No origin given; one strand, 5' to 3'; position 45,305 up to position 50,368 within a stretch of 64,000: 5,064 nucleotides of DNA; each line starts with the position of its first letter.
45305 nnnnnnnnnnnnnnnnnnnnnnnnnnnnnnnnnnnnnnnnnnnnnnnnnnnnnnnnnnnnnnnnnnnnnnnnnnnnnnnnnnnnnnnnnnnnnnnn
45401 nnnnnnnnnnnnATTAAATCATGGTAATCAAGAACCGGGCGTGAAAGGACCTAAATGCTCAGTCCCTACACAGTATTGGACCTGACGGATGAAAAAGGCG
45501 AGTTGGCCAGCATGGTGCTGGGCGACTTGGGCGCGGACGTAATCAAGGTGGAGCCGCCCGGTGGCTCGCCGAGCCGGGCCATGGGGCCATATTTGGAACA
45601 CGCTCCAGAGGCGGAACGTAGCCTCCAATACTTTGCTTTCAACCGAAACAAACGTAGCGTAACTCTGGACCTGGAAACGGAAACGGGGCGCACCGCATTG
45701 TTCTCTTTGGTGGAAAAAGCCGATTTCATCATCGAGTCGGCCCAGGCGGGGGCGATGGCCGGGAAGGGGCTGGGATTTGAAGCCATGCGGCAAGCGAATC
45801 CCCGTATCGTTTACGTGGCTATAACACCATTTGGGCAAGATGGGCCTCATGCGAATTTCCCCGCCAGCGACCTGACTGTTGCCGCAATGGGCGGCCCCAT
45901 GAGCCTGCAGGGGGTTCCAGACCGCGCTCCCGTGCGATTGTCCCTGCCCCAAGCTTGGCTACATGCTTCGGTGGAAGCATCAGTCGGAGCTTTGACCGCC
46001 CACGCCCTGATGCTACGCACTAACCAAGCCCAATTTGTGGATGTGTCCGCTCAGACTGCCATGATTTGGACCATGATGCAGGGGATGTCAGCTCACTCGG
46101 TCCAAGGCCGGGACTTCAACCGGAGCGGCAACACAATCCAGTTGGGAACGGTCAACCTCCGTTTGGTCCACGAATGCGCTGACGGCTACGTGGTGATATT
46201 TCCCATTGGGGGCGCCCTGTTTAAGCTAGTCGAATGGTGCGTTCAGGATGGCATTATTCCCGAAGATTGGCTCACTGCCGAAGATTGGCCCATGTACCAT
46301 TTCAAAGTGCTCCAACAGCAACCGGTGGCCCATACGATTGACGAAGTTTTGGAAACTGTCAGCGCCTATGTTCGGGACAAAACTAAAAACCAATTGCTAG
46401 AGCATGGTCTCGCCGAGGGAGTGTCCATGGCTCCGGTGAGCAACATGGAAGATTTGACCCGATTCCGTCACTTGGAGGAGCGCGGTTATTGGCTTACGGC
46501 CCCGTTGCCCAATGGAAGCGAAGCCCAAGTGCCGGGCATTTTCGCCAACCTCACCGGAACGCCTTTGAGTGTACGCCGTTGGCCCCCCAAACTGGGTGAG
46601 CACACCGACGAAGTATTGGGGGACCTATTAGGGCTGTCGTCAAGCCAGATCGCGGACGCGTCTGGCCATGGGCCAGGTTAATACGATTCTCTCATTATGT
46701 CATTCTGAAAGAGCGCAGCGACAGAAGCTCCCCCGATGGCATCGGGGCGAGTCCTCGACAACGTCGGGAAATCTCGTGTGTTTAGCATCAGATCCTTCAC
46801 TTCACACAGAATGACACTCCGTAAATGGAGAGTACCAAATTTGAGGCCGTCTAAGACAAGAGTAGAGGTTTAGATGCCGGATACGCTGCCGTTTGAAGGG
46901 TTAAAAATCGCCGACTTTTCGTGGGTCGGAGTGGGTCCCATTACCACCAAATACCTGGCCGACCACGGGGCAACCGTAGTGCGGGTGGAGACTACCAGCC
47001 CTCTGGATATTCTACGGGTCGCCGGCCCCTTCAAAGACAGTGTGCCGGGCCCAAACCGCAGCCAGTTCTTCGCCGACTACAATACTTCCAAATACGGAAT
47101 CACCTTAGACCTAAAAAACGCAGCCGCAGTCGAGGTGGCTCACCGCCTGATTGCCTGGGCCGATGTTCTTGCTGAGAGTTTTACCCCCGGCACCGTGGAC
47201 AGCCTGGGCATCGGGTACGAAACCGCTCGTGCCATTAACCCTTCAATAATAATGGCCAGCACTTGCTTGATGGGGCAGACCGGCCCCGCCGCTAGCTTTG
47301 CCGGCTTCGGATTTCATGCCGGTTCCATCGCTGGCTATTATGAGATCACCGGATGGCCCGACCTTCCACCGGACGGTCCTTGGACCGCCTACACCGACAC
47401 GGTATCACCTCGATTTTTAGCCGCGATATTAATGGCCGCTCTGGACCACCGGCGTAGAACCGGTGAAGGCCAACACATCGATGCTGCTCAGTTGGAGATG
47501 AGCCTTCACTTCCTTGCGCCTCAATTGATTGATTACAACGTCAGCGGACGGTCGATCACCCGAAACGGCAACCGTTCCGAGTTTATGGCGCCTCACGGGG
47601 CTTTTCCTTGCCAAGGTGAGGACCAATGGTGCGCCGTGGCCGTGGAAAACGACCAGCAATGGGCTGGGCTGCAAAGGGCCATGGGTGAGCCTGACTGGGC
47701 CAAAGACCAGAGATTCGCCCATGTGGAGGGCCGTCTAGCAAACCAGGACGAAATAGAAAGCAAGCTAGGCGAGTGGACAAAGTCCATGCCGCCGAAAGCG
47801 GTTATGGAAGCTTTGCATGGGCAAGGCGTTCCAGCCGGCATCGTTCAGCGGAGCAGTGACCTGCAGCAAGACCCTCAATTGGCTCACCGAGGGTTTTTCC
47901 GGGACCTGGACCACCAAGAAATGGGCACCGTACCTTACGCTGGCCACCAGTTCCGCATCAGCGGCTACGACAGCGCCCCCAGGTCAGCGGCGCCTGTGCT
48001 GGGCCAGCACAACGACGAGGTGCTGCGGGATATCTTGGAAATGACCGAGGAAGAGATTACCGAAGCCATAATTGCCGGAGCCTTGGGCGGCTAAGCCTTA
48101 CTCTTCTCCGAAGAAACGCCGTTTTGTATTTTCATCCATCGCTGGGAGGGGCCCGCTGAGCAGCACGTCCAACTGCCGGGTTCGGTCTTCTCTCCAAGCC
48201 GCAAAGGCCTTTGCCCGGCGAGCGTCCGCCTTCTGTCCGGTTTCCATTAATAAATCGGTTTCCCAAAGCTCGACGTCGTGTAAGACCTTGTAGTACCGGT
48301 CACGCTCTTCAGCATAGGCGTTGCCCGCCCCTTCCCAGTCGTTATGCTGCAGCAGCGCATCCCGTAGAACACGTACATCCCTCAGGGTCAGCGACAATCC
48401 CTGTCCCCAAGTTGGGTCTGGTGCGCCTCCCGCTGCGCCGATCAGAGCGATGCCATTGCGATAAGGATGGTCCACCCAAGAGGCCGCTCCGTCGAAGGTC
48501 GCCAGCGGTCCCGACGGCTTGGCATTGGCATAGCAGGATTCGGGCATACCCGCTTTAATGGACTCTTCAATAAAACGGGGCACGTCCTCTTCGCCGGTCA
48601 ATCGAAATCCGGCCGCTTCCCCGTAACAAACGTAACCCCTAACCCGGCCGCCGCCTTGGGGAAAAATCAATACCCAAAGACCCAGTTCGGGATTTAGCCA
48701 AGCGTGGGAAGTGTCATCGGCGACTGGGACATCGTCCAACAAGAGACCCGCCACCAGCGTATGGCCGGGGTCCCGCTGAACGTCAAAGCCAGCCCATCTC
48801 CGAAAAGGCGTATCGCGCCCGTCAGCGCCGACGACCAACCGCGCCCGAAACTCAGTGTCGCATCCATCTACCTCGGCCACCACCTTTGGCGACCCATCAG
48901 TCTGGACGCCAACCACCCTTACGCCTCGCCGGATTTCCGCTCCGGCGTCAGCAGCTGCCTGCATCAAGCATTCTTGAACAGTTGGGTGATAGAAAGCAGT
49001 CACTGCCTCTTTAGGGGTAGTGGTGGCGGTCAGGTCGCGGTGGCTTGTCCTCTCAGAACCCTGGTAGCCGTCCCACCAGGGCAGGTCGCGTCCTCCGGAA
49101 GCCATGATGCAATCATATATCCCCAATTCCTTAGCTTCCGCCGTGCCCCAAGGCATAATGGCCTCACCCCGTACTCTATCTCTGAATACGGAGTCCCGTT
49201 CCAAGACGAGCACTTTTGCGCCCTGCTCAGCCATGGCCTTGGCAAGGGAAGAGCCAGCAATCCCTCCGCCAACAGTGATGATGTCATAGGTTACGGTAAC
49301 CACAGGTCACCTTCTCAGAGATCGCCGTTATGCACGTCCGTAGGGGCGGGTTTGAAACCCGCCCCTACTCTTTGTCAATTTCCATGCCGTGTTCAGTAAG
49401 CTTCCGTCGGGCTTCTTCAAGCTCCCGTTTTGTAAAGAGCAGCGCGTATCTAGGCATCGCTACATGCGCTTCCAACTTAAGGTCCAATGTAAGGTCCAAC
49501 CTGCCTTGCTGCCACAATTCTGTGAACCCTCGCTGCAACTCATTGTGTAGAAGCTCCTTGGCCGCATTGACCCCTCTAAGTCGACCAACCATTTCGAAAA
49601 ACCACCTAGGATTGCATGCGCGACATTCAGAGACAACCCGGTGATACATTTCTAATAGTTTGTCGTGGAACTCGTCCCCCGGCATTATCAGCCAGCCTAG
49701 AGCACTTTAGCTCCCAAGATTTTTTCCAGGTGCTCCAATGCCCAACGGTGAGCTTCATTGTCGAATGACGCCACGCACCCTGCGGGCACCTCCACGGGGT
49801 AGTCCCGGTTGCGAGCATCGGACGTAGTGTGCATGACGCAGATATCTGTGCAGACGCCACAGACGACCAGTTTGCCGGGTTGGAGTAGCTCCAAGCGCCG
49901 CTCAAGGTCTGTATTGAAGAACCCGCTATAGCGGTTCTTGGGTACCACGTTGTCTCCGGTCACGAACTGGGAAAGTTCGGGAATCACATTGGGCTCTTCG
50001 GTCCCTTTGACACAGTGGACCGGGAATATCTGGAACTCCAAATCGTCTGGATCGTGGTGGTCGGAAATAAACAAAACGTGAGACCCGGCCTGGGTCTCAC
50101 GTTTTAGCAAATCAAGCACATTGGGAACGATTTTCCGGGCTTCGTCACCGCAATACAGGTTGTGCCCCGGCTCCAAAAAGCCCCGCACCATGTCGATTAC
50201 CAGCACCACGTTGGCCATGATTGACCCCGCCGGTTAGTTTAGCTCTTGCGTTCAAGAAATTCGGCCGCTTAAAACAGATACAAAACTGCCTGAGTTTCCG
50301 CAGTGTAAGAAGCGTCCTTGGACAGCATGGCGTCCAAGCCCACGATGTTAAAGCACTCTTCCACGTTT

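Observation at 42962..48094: Tandemly duplicated A/B pair of family III CoA-transferases in which every B subunit lacks the catalytic Asp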

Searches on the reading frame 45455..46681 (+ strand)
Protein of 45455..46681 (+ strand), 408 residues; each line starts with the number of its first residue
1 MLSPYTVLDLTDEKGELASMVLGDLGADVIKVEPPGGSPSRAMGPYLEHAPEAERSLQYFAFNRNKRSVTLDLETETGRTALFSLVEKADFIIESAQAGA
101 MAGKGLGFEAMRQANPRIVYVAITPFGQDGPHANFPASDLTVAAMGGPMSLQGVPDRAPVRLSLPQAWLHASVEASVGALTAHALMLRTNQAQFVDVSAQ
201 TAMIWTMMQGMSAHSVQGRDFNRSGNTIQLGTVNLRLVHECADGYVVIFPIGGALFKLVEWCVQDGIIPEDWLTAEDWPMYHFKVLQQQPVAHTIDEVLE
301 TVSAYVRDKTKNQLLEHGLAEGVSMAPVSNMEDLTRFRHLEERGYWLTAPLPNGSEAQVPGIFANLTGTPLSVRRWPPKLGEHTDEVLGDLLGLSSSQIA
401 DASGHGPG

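Call 9: search_protein_families(library=pfam, proteins=[window:45455-46681:+])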
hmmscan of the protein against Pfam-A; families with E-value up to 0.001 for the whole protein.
window:45455-46681:+ (408 aa): 1 family
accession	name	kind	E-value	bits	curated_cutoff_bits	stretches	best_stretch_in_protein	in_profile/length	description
PF02515.22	CoA_transf_3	-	1.2e-76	258.6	23.3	1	5-384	4-366/366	CoA-transferase family III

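Call 17: search_protein_families(library=ncbifam, proteins=[window:45455-46681:+])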
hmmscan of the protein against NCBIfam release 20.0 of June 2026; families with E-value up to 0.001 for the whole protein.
window:45455-46681:+ (408 aa): 7 families
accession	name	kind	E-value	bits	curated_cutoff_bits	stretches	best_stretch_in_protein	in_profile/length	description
NF041294.1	Scnl_mescCoAtase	equivalog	1.6e-51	175.7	700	1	2-388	4-380/381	succinyl-CoA:mesaconate CoA-transferase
NF052585.1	SucGlutTfsCaiB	equivalog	1.3e-49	168.8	750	1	15-391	22-388/394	succinate--glutarate CoA-transferase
NF003809.0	PRK05398.1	subfamily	1.3e-37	129.4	442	2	5-204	8-205/416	formyl-CoA transferase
TIGR03253.1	oxalate_frc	equivalog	4.8e-34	117.8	504.2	2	6-204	8-204/416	formyl-CoA transferase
NF008511.0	PRK11430.1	equivalog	3.3e-33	115.4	522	1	7-227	15-232/381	CoA:oxalate CoA-transferase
NF002914.1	PRK03525.1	equivalog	3.8e-29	101.8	413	1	17-403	26-392/400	L-carnitine CoA-transferase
TIGR04253.1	mesacon_CoA_iso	equivalog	4.6e-11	42.4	725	1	17-228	19-225/403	2-methylfumaryl-CoA isomerase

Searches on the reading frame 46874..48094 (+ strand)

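Call 9: search_protein_families(library=pfam, proteins=[window:46874-48094:+])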
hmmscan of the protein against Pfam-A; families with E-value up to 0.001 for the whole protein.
window:46874-48094:+ (406 aa): 1 family
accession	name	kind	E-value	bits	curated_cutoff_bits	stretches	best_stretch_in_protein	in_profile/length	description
PF02515.22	CoA_transf_3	-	9.1e-99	331.5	23.3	1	8-380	2-366/366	CoA-transferase family III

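Call 17: search_protein_families(library=ncbifam, proteins=[window:46874-48094:+])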
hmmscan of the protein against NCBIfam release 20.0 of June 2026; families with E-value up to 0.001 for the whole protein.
window:46874-48094:+ (406 aa): 7 families
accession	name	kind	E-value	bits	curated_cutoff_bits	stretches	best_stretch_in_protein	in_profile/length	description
NF052585.1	SucGlutTfsCaiB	equivalog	2.4e-60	204.2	750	1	5-390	6-391/394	succinate--glutarate CoA-transferase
NF003809.0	PRK05398.1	subfamily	2.5e-54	184.5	442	1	5-397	3-409/416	formyl-CoA transferase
TIGR03253.1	oxalate_frc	equivalog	3.8e-53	180.7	504.2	1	6-397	3-409/416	formyl-CoA transferase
NF008511.0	PRK11430.1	equivalog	6.7e-53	180.1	522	1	6-385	9-377/381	CoA:oxalate CoA-transferase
NF041294.1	Scnl_mescCoAtase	equivalog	6.9e-53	180.1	700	1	8-384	5-380/381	succinyl-CoA:mesaconate CoA-transferase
NF002914.1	PRK03525.1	equivalog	1.3e-19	70.4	413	1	4-349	7-343/400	L-carnitine CoA-transferase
TIGR04253.1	mesacon_CoA_iso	equivalog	4.7e-11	42.3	725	1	8-396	4-392/403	2-methylfumaryl-CoA isomerase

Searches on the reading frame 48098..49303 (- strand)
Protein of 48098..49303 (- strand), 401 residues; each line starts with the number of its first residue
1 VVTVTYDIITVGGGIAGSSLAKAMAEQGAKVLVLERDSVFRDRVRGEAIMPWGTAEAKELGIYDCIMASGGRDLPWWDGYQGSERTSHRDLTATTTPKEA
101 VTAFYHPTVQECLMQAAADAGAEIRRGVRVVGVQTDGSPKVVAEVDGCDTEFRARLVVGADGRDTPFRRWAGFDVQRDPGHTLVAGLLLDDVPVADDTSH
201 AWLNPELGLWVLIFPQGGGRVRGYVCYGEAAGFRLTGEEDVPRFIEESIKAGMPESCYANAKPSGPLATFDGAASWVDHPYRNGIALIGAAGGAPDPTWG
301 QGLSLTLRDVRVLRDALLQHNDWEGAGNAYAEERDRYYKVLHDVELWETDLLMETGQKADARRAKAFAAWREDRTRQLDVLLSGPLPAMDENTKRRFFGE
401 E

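Call 16: search_protein_families(library=pfam, proteins=[window:48098-49303:-], max_evalue=0.001)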
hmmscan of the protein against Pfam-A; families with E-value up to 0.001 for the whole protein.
window:48098-49303:- (401 aa): 8 families
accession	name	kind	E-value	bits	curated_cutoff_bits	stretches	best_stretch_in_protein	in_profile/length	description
PF01494.25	FAD_binding_3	-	1.2e-23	84.4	22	1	6-320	2-321/349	FAD binding domain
PF01266.30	DAO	-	2.8e-09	37.4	27.9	1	7-38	1-32/353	FAD dependent oxidoreductase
PF07992.20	Pyr_redox_2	-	1.6e-06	28.2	26.1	0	6-38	1-33/291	Pyridine nucleotide-disulphide oxidoreductase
PF13450.12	NAD_binding_8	-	9.9e-06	26.2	21.9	1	11-38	2-29/68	NAD(P)-binding Rossmann-like domain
PF12831.13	FAD_oxidored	-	3.1e-05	23.9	27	1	7-160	1-143/416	FAD dependent oxidoreductase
PF00070.33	Pyr_redox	-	0.00014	22.7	22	0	8-62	2-55/82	Pyridine nucleotide-disulphide oxidoreductase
PF04820.20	Trp_halogenase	-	0.00028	20.3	21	0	7-64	1-61/458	Tryptophan halogenase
PF00890.30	FAD_binding_2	-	0.00056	19.7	20.4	1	7-41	1-35/414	FAD binding domain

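Call 17: search_protein_families(library=ncbifam, proteins=[window:48098-49303:-])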
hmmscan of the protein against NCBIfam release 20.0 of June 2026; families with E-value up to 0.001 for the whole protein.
window:48098-49303:- (401 aa): 74 families (the best 25 are shown)
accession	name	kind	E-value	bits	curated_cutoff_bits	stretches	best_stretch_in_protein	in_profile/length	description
TIGR02032.1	GG-red-SF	subfamily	1.2e-22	81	158.8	1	6-306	1-286/297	geranylgeranyl reductase family protein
NF005313.0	PRK06847.1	subfamily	8.8e-19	67.7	372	2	7-169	6-167/375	hypothetical protein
NF033145.1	rif_monoox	equivalog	1.2e-16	60.7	800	1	7-311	2-297/472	rifampin monooxygenase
TIGR01988.1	Ubi-OHases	subfamily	1.2e-15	57.2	224.65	1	7-321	1-316/387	ubiquinone biosynthesis hydroxylase, UbiH/UbiF/VisC/COQ6 family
NF005612.0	PRK07364.1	equivalog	3.9e-15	55.3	487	1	4-174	17-190/415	FAD-dependent hydroxylase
NF005788.0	PRK07608.1-3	equivalog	1.2e-14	54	478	2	143-329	146-325/388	UbiH/UbiF family hydroxylase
NF005691.0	PRK07494.1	equivalog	1.8e-14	53.1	459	1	5-177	8-180/404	UbiH/UbiF family hydroxylase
NF004832.0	PRK06184.1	subfamily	3e-13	49.4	476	1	5-213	6-219/506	hypothetical protein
NF000343.1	rif_mono_Iri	exception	5.1e-13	48.8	950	1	7-329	3-318/479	rifampin monooxygenase Iri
NF004834.1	PRK06185.1-3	subfamily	3.5e-12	45.9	500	1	4-177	6-182/420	FAD-dependent oxidoreductase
NF049967.1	QhpG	equivalog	4.1e-12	45.7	240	1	8-307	1-276/423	flavin-dependent monooxygenase QhpG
NF005951.1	PRK08020.1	equivalog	6.3e-12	45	590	1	5-176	2-177/388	3-demethoxyubiquinol 3-hydroxylase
NF004829.0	PRK06183.1-3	subfamily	8.9e-12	44.5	390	1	100-175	105-185/520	bifunctional 3-(3-hydroxy-phenyl)propionate/3-hydroxycinnamic acid hydroxylase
NF045655.1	MkRedMenJ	equivalog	1.5e-11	43.9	700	1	5-185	4-180/406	menaquinone reductase MenJ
NF033623.1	urate_HpxO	equivalog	5.9e-10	38.6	500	1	8-168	2-159/381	FAD-dependent urate hydroxylase HpxO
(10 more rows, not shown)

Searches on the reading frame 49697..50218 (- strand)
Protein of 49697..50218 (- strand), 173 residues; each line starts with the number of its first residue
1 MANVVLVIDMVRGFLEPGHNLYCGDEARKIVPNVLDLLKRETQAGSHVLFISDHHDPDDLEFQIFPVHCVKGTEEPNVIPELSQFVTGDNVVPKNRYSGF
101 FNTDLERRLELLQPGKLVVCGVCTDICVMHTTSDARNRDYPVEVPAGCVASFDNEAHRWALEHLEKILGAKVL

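Call 16: search_protein_families(library=pfam, proteins=[window:49697-50218:-], max_evalue=0.001)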
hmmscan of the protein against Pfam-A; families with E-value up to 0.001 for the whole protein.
window:49697-50218:- (173 aa): 1 family
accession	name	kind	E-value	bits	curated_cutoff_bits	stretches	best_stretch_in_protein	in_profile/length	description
PF00857.26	Isochorismatase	-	1.2e-36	126.9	27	1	4-167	2-166/175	Isochorismatase domain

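Call 58: search_protein_families(library=ncbifam, proteins=[window:49697-50218:-], max_evalue=1e-10)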
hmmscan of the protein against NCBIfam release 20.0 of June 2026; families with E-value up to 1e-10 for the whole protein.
window:49697-50218:- (173 aa): 2 families
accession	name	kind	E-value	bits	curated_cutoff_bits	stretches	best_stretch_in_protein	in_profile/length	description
NF050097.1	BiurAmidohydBiuH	equivalog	6.6e-12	45.3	370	1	70-164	108-201/221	biuret amidohydrolase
TIGR03614.1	RutB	equivalog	9.5e-11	41.7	377.95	0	71-166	109-204/226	pyrimidine utilization protein B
